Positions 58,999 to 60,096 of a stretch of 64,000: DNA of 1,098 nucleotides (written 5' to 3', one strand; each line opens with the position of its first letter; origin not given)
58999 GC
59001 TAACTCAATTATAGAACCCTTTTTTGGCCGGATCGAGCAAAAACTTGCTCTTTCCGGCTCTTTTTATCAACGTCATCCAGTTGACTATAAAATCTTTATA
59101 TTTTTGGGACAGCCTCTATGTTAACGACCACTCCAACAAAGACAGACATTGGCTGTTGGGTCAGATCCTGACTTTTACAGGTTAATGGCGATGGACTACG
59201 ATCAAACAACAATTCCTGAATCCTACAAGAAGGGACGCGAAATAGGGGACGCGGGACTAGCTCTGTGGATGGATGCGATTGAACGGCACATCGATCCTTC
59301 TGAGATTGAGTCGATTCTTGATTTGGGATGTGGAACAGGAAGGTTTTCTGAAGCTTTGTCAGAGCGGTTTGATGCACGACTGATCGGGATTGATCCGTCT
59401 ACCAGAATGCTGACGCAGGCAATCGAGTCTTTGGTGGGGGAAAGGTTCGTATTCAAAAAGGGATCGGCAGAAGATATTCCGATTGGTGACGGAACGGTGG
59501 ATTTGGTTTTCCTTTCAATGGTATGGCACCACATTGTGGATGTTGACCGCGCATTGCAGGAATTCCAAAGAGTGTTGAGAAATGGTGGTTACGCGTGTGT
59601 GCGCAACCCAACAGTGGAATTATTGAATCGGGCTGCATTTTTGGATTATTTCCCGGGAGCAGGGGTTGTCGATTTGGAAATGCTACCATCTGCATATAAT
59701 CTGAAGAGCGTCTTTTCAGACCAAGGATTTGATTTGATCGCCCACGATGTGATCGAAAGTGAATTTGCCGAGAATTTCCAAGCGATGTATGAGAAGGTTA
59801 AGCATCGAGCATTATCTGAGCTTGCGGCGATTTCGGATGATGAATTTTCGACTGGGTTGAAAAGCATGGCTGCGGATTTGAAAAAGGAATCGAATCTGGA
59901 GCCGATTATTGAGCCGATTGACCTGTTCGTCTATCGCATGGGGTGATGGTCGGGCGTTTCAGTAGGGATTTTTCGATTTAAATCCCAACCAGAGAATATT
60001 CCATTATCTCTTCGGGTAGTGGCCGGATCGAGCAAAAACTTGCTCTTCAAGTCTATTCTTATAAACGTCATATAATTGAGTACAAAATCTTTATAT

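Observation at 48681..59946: Orphan PhnF-like / PhnM-like / class-III aminotransferase module with amidohydrolase and methyltransferase, peppered by IS-B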

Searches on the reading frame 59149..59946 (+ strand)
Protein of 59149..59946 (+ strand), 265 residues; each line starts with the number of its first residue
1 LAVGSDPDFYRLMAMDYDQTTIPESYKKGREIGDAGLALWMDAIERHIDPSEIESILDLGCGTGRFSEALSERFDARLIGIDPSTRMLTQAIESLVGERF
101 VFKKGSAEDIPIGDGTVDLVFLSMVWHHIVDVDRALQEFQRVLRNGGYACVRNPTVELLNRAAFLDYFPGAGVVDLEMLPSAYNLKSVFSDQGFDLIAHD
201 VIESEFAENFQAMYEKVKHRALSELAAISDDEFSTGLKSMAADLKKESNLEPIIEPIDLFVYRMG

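Call 3: search_protein_families(library=ncbifam, proteins=[window:59149-59946:+])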
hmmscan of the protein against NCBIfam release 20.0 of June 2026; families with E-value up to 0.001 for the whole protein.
window:59149-59946:+ (265 aa): 38 families (the best 25 are shown)
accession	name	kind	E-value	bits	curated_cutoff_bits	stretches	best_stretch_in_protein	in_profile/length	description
NF045667.1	MTase_DVU1556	equivalog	4.5e-19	68.8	155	1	49-151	19-119/213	DVU_1556 family methyltransferase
TIGR01934.1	MenG_MenH_UbiE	subfamily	8.4e-18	64.5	158.35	1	39-151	26-141/223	ubiquinone/menaquinone biosynthesis methyltransferase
TIGR02072.1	BioC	equivalog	1e-16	61.5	184.95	1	48-151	31-132/244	malonyl-ACP O-methyltransferase BioC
NF001244.0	PRK00216.1-5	equivalog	1.1e-16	60.9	216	1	39-151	35-153/236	bifunctional demethylmenaquinone methyltransferase/2-methoxy-6-polyprenyl-1,4-benzoquinol methylase UbiE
NF001241.0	PRK00216.1-2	equivalog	4.9e-12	46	327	1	39-151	38-147/231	demethylmenaquinone methyltransferase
NF043040.1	corrin_prot_MT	hypoth_equivalog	5.1e-12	45.7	180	1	44-151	34-147/216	corrinoid protein-associated methyltransferase CpaM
NF041537.1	ArsM_AhpD_UU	exception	7.9e-12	44.6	510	1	53-150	77-179/345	arsenite methyltransferase/AhpD domain selenoprotein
NF007610.0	PRK10258.1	equivalog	1.4e-11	44.2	342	1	42-149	32-136/251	malonyl-ACP O-methyltransferase BioC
NF047649.1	MTase_UXPK_star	exception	2.1e-10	40.1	460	1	54-149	79-179/283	methyltransferase/UXPK-star double selenoprotein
NF040539.1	AST_met_ArsM_2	exception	2.8e-10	40.5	240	1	44-148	48-160/262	putative arsinothricin biosynthesis methyltransferase ArsM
NF002463.0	PRK01683.1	equivalog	5.3e-10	39.3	297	1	47-154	26-131/258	trans-aconitate 2-methyltransferase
TIGR00452.1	TIGR00452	equivalog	1.4e-09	37.3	275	1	42-198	107-266/316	tRNA 5-methoxyuridine(34)/uridine 5-oxyacetic acid(34) synthase CmoB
NF001243.0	PRK00216.1-4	equivalog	1.8e-09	37.3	235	1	40-156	35-159/237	demethylmenaquinone methyltransferase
NF011650.0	PRK15068.1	equivalog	2.1e-09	36.7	209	1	42-197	112-271/324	tRNA 5-methoxyuridine(34)/uridine 5-oxyacetic acid(34) synthase CmoB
TIGR02752.1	MenG_heptapren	equivalog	6.2e-09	35.7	419.85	1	40-191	33-191/231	demethylmenaquinone methyltransferase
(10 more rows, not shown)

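Call 4: search_protein_families(library=pfam, proteins=[window:59149-59946:+])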
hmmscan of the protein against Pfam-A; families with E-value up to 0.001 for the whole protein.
window:59149-59946:+ (265 aa): 10 families
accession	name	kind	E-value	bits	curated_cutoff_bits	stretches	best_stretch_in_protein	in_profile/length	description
PF08241.18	Methyltransf_11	-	1.7e-25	89.9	21.2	1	57-150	1-94/95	Methyltransferase domain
PF13649.12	Methyltransf_25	-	1.5e-22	80.5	27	1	56-147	1-97/97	Methyltransferase domain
PF13847.12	Methyltransf_31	-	5.1e-20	72.1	27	1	55-155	6-113/145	Methyltransferase domain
PF13489.12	Methyltransf_23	-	2.6e-16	60.2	27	1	43-198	12-163/164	Methyltransferase domain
PF08242.18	Methyltransf_12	-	2.5e-15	57.4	30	1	57-148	1-97/98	Methyltransferase domain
PF01209.24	Ubie_methyltran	-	9.8e-12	45.1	20.1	1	39-151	34-151/233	ubiE/COQ5 methyltransferase family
PF08003.17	Methyltransf_9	-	9.9e-07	28.4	23.8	1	42-197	105-263/315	Protein of unknown function (DUF1698)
PF05148.21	Methyltransf_8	-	5.7e-05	23.5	27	1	52-152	72-157/219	Hypothetical methyltransferase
PF01728.25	FtsJ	-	8.6e-05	23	24.1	1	52-91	21-61/181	FtsJ-like methyltransferase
PF02353.26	CMAS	-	0.0003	20.6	27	0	54-233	64-248/273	Mycolic acid cyclopropane synthetase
